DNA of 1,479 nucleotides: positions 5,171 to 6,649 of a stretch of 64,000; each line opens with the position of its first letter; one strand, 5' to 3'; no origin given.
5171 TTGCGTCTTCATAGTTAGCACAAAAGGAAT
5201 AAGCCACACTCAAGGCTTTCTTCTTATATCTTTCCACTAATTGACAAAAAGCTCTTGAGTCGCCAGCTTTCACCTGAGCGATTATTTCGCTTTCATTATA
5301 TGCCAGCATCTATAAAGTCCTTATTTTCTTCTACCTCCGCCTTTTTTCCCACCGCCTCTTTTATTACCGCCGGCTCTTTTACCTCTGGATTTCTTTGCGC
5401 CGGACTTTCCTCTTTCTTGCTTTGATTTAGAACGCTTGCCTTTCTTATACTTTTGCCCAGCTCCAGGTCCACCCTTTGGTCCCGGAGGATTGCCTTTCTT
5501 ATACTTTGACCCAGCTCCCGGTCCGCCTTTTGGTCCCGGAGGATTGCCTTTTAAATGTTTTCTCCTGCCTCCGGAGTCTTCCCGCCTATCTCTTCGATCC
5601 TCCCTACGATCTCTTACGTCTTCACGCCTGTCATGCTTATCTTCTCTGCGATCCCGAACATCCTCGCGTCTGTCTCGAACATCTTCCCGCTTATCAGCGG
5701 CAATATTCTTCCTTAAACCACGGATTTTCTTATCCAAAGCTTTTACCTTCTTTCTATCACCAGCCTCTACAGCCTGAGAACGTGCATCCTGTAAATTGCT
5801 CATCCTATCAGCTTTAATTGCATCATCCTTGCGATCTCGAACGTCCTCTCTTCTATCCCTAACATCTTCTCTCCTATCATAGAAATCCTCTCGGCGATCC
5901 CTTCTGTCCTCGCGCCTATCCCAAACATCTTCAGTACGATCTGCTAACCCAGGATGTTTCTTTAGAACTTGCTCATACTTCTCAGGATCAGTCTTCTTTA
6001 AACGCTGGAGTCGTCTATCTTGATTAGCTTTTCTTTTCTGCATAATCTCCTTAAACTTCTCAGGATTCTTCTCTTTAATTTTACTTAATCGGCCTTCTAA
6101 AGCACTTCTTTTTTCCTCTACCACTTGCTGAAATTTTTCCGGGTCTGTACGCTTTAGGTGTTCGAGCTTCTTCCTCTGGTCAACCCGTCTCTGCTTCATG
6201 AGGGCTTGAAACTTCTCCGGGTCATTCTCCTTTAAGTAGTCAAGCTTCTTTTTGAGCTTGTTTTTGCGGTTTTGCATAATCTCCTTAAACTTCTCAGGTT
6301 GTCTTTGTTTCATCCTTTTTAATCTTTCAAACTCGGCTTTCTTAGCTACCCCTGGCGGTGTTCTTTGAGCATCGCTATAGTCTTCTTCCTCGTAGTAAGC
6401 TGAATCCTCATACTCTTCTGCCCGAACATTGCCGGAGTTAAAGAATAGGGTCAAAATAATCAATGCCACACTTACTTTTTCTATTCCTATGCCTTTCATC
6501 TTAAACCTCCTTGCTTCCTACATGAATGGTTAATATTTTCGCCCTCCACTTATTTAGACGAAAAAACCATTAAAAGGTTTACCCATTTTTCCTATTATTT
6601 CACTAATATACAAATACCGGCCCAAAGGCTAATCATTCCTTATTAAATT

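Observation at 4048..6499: ECF sigma / zinc-finger anti-sigma operon led by an extraordinarily repetitive, highly charged secreted protein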

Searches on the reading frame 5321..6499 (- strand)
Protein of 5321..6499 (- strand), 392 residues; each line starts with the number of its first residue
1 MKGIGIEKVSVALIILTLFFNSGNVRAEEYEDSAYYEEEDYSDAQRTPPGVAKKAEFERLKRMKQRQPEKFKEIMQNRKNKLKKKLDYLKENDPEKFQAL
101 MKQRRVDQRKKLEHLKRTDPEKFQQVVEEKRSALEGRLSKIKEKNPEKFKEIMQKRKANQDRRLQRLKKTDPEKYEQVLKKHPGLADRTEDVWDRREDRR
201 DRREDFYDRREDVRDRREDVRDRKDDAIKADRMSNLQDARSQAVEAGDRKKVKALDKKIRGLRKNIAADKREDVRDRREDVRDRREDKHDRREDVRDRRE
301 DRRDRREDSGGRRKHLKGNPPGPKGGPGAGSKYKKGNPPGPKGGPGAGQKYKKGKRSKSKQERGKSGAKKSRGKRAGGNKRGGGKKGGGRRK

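Call 3: search_protein_families(library=pfam, proteins=[window:5321-6499:-], max_evalue=1)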
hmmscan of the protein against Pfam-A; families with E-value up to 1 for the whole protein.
window:5321-6499:- (392 aa): 4 families
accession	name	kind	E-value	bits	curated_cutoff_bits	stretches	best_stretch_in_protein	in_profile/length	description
PF09280.16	XPC-binding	-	0.072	13.2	26.4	0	54-76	7-29/57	XPC-binding domain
PF11333.13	DUF3135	-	0.1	13.4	22.7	0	55-76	3-24/81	Protein of unknown function (DUF3135)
PF00312.27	Ribosomal_S15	-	0.15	12.6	31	1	79-103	53-77/81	Ribosomal protein S15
PF08540.16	HMG_CoA_synt_C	-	0.24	11.5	25.1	0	51-93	213-255/280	Hydroxymethylglutaryl-coenzyme A synthase C terminal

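Call 4: search_protein_families(library=ncbifam, proteins=[window:5321-6499:-], max_evalue=1)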
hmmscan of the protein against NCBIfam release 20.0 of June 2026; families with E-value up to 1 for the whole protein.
window:5321-6499:- (392 aa): 1 family
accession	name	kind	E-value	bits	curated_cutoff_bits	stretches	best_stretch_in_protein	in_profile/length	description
NF047351.1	lipase_YSIRK_Sa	exception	0.034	12.5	650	1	10-293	16-294/704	YSIRK-targeted triacylglycerol lipase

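Call 7: find_homologous_proteins(query=window:5321-6499:-, max_evalue=0.001)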
Query window:5321-6499:- (392 aa): 102 proteins with E <= 0.001 among 8000 candidates.
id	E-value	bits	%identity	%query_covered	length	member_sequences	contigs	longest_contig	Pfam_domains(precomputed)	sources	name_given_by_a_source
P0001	5.0e-66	242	58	47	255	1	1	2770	-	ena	-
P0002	1.5e-64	237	62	47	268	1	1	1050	-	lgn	-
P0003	3.2e-61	226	60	47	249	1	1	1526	-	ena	-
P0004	1.3e-54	204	57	48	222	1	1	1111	-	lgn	-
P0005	8.5e-30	123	37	60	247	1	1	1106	-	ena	-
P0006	1.7e-24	105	53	24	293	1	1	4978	-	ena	-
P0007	2.1e-24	105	41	14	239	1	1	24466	PF13202.13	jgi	jgi:hypothetical protein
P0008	4.3e-23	100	-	-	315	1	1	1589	PF13405.13,PF13202.13,PF00036.39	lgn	-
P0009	5.6e-23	100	47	37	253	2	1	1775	PF13405.13,PF13202.13,PF00036.39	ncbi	-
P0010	1.6e-22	99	43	39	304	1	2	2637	-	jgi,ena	-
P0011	8.4e-22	96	43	44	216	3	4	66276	-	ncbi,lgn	ncbi:MAG: hypothetical protein AMXMBFR7_17780 [Planctomycetota bacterium]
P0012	1.5e-21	95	50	21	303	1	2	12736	-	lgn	-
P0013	2.5e-19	88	35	62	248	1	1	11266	-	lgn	-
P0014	4.0e-19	87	56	7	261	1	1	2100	PF13202.13,PF00036.39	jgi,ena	-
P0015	1.2e-18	86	30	95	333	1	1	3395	-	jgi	-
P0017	1.7e-18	85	53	32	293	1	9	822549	-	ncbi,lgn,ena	-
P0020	2.2e-17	82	29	49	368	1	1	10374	-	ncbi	-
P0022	6.3e-17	80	32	54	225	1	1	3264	-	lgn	-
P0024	2.5e-16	78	34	56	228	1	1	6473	-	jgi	jgi:hypothetical protein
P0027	3.0e-15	75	29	40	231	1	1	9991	-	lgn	-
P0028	5.6e-15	74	29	84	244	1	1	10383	-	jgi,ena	-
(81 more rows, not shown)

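Call 11: find_encoding_contigs(protein=P0001, flank=5000, max_places=3)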
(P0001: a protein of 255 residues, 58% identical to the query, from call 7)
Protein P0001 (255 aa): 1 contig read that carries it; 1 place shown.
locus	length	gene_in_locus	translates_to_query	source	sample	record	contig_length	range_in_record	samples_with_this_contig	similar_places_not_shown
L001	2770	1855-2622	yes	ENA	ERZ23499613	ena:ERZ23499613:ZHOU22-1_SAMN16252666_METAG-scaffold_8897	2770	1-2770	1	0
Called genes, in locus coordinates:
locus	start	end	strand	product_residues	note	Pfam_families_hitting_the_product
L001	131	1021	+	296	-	PF14602:Hexapep_2 (faint), PF25084:LbH_EIF2B (faint), PF25087:GMPPB_C, PF00132:Hexapep (weak), PF13720:Acetyltransf_11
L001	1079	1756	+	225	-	PF01209:Ubie_methyltran, PF02353:CMAS (weak), PF13489:Methyltransf_23, PF07021:MetW, PF13847:Methyltransf_31, PF08241:Methyltransf_11, PF08242:Methyltransf_12, PF13649:Methyltransf_25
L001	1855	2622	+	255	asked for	-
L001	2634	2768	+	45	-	?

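Call 12: find_encoding_contigs(protein=P0013, flank=5000, max_places=3)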
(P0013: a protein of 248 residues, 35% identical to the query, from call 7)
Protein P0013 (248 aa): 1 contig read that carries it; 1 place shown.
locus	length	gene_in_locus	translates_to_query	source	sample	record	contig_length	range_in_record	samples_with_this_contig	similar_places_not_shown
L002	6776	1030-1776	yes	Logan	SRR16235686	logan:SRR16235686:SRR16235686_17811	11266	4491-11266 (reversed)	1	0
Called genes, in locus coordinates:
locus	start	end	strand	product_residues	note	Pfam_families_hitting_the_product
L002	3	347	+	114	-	?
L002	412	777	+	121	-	-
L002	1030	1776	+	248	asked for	-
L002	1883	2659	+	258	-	PF03309:Pan_kinase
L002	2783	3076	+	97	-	PF00166:Cpn10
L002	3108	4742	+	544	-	PF00118:Cpn60_TCP1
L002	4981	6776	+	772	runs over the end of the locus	-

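Call 13: find_encoding_contigs(protein=P0028, flank=5000, max_places=3)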
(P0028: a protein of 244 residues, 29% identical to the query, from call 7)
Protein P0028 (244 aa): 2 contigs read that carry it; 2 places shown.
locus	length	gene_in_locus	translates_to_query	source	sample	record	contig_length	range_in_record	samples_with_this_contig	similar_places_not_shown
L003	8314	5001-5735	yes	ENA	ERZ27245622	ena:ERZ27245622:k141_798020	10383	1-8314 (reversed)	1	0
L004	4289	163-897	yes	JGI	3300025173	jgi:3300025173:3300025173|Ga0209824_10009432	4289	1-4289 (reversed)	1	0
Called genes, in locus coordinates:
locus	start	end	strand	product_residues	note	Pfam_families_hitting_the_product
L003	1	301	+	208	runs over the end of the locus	PF02525:Flavodoxin_2, PF03358:FMN_red (weak)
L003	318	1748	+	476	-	PF00890:FAD_binding_2 (faint), PF01134:GIDA (faint), PF01262:AlaDh_PNT_C (faint), PF01266:DAO (faint), PF07992:Pyr_redox_2, PF12831:FAD_oxidored, PF00070:Pyr_redox, PF02852:Pyr_redox_dim, +4 more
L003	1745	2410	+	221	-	PF09335:VTT_dom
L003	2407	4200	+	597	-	PF04055:Radical_SAM, PF12345:DUF3641, PF13489:Methyltransf_23, PF01209:Ubie_methyltran, PF06325:PrmA, PF08241:Methyltransf_11, PF08242:Methyltransf_12, PF13649:Methyltransf_25, +3 more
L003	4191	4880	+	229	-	PF01983:CofC (weak), PF09837:DUF2064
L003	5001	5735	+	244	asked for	-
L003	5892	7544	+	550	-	PF02516:STT3, PF20176:DUF6541 (weak)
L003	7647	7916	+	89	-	PF00312:Ribosomal_S15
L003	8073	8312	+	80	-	?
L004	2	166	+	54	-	?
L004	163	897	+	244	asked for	-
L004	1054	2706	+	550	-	PF02516:STT3, PF20176:DUF6541 (weak)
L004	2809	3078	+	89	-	PF00312:Ribosomal_S15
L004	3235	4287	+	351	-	?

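Call 16: find_encoding_contigs(protein=P0020, flank=5000, max_places=3)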
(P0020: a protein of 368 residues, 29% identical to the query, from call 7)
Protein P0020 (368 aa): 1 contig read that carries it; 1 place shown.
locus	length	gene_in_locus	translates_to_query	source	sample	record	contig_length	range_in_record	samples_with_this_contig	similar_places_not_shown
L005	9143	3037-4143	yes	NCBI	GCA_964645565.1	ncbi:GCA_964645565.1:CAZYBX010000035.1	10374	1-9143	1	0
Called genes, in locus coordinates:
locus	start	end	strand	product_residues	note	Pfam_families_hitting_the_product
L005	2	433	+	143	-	?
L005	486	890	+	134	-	PF23198:PDE8A_N (weak), PF00072:Response_reg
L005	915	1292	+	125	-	PF00072:Response_reg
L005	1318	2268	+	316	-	PF00682:HMGL-like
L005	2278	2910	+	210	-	PF01081:Aldolase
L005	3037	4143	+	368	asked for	-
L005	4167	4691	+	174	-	PF04542:Sigma70_r2, PF08281:Sigma70_r4_2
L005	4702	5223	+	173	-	PF13490:zf-HC2 (weak)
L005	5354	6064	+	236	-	-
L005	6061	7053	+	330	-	PF00512:HisKA, PF02518:HATPase_c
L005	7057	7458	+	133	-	PF00072:Response_reg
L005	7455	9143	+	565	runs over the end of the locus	PF05157:MshEN, PF00437:T2SSE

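Call 17: find_encoding_contigs(protein=P0017, flank=5000, max_places=3)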
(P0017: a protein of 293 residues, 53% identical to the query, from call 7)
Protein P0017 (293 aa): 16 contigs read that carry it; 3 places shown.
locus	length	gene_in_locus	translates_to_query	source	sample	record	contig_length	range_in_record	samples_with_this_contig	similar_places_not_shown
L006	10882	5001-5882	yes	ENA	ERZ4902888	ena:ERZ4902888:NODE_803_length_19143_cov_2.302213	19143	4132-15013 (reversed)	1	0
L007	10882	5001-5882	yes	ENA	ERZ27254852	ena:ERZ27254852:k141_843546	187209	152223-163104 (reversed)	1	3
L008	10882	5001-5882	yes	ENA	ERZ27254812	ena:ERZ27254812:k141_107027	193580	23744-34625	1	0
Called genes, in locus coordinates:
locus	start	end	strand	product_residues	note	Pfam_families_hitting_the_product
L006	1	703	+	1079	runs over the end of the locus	PF25596:CPSase_L_D1, PF02222:ATP-grasp, PF02786:CPSase_L_D2, PF07478:Dala_Dala_lig_C, PF02787:CPSase_L_D3, PF25596:CPSase_L_D1, PF02786:CPSase_L_D2, PF15632:ATPgrasp_Ter, +5 more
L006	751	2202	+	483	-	PF13522:GATase_6 (weak), PF13537:GATase_7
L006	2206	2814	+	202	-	-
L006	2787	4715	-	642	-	PF02310:B12-binding (weak), PF04055:Radical_SAM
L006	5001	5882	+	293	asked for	-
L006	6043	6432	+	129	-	PF00436:SSB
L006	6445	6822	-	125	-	PF00072:Response_reg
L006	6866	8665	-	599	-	PF00672:HAMP, PF00989:PAS, PF08448:PAS_4, PF13426:PAS_9, PF08447:PAS_3, PF00512:HisKA (weak), PF02518:HATPase_c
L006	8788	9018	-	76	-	-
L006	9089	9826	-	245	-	PF11638:DnaA_N, PF00308:Bac_DnaA, PF01797:Y1_Tnp (weak)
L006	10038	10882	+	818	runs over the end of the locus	PF17957:Big_7 (weak)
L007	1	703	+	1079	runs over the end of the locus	PF25596:CPSase_L_D1, PF02222:ATP-grasp, PF02786:CPSase_L_D2, PF07478:Dala_Dala_lig_C, PF02787:CPSase_L_D3, PF25596:CPSase_L_D1, PF02786:CPSase_L_D2, PF15632:ATPgrasp_Ter, +5 more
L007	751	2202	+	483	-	PF13522:GATase_6 (weak), PF13537:GATase_7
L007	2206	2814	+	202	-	-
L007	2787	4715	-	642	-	PF02310:B12-binding (weak), PF04055:Radical_SAM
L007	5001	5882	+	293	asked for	-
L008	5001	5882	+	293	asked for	-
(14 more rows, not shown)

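Call 22: search_protein_families(library=pfam, alignment_id=A1, max_evalue=10)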
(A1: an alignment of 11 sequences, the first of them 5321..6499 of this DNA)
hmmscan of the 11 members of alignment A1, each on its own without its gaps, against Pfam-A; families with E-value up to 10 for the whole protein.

A. member 1, window:5321-6499:- (392 aa): 11 families
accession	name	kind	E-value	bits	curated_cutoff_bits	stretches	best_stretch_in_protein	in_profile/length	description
PF09280.16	XPC-binding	-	0.072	13.2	26.4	0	54-76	7-29/57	XPC-binding domain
PF11333.13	DUF3135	-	0.1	13.4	22.7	1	55-76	3-24/81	Protein of unknown function (DUF3135)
PF00312.27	Ribosomal_S15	-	0.15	12.6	31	2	79-103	53-77/81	Ribosomal protein S15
PF08540.16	HMG_CoA_synt_C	-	0.24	11.5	25.1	2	51-93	213-255/280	Hydroxymethylglutaryl-coenzyme A synthase C terminal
PF11537.13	NitrOD5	-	1.2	9.7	27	1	113-155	13-54/94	Nitrosopumilus output domain 5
PF20463.3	PDH_C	-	2.1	9.2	22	1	56-103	44-90/102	Prephenate dehydrogenase, dimerization domain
PF13877.11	RPAP3_C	-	2.9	8.9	23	1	144-181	3-40/92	Potential Monad-binding region of RPAP3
PF15882.10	DUF4735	-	2.9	7.8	31.2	1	57-132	20-95/283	Domain of unknown function (DUF4735)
PF05559.16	DUF763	-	2.9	7.5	35.5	1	56-109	224-280/319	Protein of unknown function (DUF763)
PF03392.18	OS-D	-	5.6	7.6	25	1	75-106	56-87/93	Insect pheromone-binding family, A10/OS-D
PF05478.16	Prominin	-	7.8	4.9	34.3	0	66-185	267-383/799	Prominin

B. families by the number of members that match (of 11 scanned): 60 families (the first 25 are shown)
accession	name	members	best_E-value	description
PF03392.18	OS-D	7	0.083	Insect pheromone-binding family, A10/OS-D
PF11333.13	DUF3135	6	0.0098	Protein of unknown function (DUF3135)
PF09280.16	XPC-binding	6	0.013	XPC-binding domain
PF00312.27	Ribosomal_S15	5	2.5e-05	Ribosomal protein S15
PF02601.20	Exonuc_VII_L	5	0.014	Exonuclease VII, large subunit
PF05559.16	DUF763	5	0.48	Protein of unknown function (DUF763)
PF15882.10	DUF4735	4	0.058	Domain of unknown function (DUF4735)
PF24671.2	DRC7_C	4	0.12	Dynein regulatory complex subunit 7 C-terminal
PF21173.2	DksA-like_N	4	0.12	DnaK suppressor protein-like, N-terminal domain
PF24669.2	Ddi2_HDD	4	0.16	Ddi2 HDD domain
PF08540.16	HMG_CoA_synt_C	4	0.24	Hydroxymethylglutaryl-coenzyme A synthase C terminal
PF13877.11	RPAP3_C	4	1.1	Potential Monad-binding region of RPAP3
PF18443.6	Tli4_N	3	0.015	Tle cognate immunity protein 4 N-terminal domain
PF11537.13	NitrOD5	3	0.024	Nitrosopumilus output domain 5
PF25808.1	TPR_LAA1_C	3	0.031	LAA1-like, C-terminal TPR repeats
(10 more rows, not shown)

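Call 24: find_encoding_contigs(protein=P0015, flank=5000, max_places=3)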
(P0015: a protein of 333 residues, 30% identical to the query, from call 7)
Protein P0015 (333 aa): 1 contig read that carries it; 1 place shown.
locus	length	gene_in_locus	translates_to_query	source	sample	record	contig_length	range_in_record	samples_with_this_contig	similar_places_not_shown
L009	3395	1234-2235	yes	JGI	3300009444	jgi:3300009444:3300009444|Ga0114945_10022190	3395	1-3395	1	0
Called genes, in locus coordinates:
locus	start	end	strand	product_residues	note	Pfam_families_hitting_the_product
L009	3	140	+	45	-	?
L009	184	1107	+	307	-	PF00291:PALP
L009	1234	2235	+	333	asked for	-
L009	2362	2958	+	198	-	PF04542:Sigma70_r2, PF08281:Sigma70_r4_2, PF04545:Sigma70_r4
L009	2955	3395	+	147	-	?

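Call 25: find_encoding_contigs(protein=P0024, flank=5000, max_places=3)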
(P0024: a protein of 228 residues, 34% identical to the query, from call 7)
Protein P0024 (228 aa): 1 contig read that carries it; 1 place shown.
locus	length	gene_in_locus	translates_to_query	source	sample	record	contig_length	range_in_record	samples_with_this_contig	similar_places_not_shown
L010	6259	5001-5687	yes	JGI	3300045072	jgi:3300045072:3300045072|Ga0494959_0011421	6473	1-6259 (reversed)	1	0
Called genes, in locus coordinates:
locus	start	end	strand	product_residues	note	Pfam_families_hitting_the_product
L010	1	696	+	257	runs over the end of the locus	PF13338:AbiEi_4, PF19570:DUF6088 (weak)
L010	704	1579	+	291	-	PF08843:AbiEii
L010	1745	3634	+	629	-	PF17164:DUF5122 (faint)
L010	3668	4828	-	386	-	PF13173:AAA_14, PF13635:DUF4143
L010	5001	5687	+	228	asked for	-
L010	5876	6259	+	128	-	?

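Call 30: predict_structure(alignment_id=A1)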
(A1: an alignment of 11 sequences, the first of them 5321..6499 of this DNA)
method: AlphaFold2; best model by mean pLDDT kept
length: 392 residues; sequences in the alignment: 11
mean_pLDDT: 74.7   pTM: 0.44
mean pLDDT of the five models: 74.7, 70.4, 69.4, 68.5, 67.7
residues with pLDDT >= 90: 212; 70-90: 44; 50-70: 12; < 50: 124
segments of 3 or more residues with pLDDT < 50: 1-10, 19-48, 312-392
pLDDT, mean of each block of 10 residues (from residue 1): 44 49 36 34 41 79 91 90 93 95 91 93 93 92 95 91 91 94 86 87 95 95 95 97 98 98 95 93 94 95 80 44 38 40 39 41 39 39 39 35
secondary structure, 60 per line:
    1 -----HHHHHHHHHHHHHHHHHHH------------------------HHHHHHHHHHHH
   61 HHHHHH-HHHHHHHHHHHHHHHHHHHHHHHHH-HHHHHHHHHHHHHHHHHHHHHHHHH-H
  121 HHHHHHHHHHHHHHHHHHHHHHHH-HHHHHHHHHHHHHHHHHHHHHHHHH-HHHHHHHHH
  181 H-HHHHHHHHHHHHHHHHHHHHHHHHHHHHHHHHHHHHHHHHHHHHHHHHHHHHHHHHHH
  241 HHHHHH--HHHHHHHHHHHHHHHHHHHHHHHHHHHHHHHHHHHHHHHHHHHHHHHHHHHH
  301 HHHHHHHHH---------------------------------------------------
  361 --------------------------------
elements in order: H6-24 H49-66 H68-92 H94-118 H120-144 H146-170 H172-181 H183-246 H249-309

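Call 32: find_related_loci(query=P0001, collection=genome_contigs, flank=6000)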
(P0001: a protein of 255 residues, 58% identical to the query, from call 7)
Query P0001 (255 aa) in genome_contigs; peptide patterns used: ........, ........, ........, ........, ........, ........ (x = any residue, [..] = any of these).
97 stretches matched a pattern; 5 encode a relative of the query (tblastn E <= 1e-3); 5 distinct loci.
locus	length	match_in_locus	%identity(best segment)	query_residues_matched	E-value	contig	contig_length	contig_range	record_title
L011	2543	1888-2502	78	1-205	8e-85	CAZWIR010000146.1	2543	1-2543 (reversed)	MAG TPA_asm: uncultured Planctomycetia bacterium isolate binchicken_co9_194 genome assembly, contig: NODE_25711_length_2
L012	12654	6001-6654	55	21-199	4e-62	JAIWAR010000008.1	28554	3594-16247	MAG: Methanosarcinales archaeon isolate SFP3_US_05_3 NODE_153_length_28554_cov_4.734407, whole genome shotgun sequence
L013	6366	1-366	55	79-200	8e-38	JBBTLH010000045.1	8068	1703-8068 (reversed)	MAG: Candidatus Omnitrophota bacterium isolate H51-bin162_1 H51_bin162_1_000000000045, whole genome shotgun sequence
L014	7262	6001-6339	33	16-206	2e-10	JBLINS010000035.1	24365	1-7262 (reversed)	MAG: Candidatus Omnitrophota bacterium isolate 3300053785_196 Ga0535658_0004209, whole genome shotgun sequence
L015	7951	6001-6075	60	44-68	3e-6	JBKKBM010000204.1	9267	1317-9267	MAG: Terriglobales bacterium isolate swi_bin.360 S1Ck127_6340031_flag_1_multi_10.0000_len_9267, whole genome shotgun seq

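Call 35: fold_search(model_id=the predicted structure, library=pdb)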
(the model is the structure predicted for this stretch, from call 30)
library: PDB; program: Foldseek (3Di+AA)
matches with E <= 10: 24; with E <= 0.001: 0
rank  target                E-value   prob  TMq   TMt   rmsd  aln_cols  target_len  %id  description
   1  5tpt_A                2.4e+00  0.08  0.11  0.19  19.4       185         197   18  The Crystal Structure of Amyloid Precursor-Like Protein 2 (APLP2) E2 Domain (released 2018-06-06)
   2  6z1p_Bp               2.9e+00  0.03  0.10  0.09  33.3       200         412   19  Structure of the mitochondrial ribosome from Tetrahymena thermophila (released 2020-06-24)
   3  9hny_CO               3.6e+00  0.33  0.11  0.12   6.2        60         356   25  Mitoribosomal small subunit in complex with Mettl15 and Mettl17 (released 2025-03-26)
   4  3v1f_A                3.9e+00  0.85  0.10  0.85   0.8        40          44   22  Crystal structure of de novo designed MID1-zinc H35E mutant (released 2012-01-11)
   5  1z0j_B                4.4e+00  0.84  0.11  0.81   0.6        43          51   21  Structure of GTP-Bound Rab22Q64L GTPase in complex with the minimal Rab binding domain of Rabenosyn-5 (released 2005-07-26)
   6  3v1f_B                4.4e+00  0.82  0.10  0.84   0.8        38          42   24  Crystal structure of de novo designed MID1-zinc H35E mutant (released 2012-01-11)
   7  6sga_CO               4.9e+00  0.25  0.12  0.13   6.0        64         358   25  Body domain of the mt-SSU assemblosome from Trypanosoma brucei (released 2019-09-18)
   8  8e12_B                4.9e+00  0.07  0.11  0.24  31.8       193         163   11  Homotrimeric variant of tcTRP9, BGL14 (released 2023-04-12)
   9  7tbn_B                5.9e+00  0.75  0.10  0.10   0.6        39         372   31  LOV2-DARPIN fusion : D11 (released 2023-07-05)
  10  3nyj                  5.9e+00  0.04  0.12  0.20  19.0       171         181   17  Crystal Structure Analysis of APP E2 domain (released 2011-06-01)
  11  7tbo_A                6.7e+00  0.69  0.10  0.11   0.5        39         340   31  LOV2-DARPIN fusion : D12 (released 2023-07-05)
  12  1yzm                  6.7e+00  0.66  0.11  0.89   0.9        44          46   20  Structure of Rabenosyn (458-503), Rab4 binding domain (released 2005-07-26)
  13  3v1b_A                6.7e+00  0.66  0.10  0.81   0.8        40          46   22  Crystal structure of de novo designed MID1-apo2 (released 2012-01-11)
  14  3rqf_D                6.7e+00  0.02  0.09  0.17  21.7       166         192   14  Cerebral cavernous malformation 3 (CCM3) in complex with paxillin LD2 (released 2011-06-01)
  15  7jrq                  7.1e+00  0.10  0.11  0.33  32.1       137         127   17  Crystallographically Characterized De Novo Designed Mn-Diphenylporphyrin Binding Protein (released 2021-01-13)
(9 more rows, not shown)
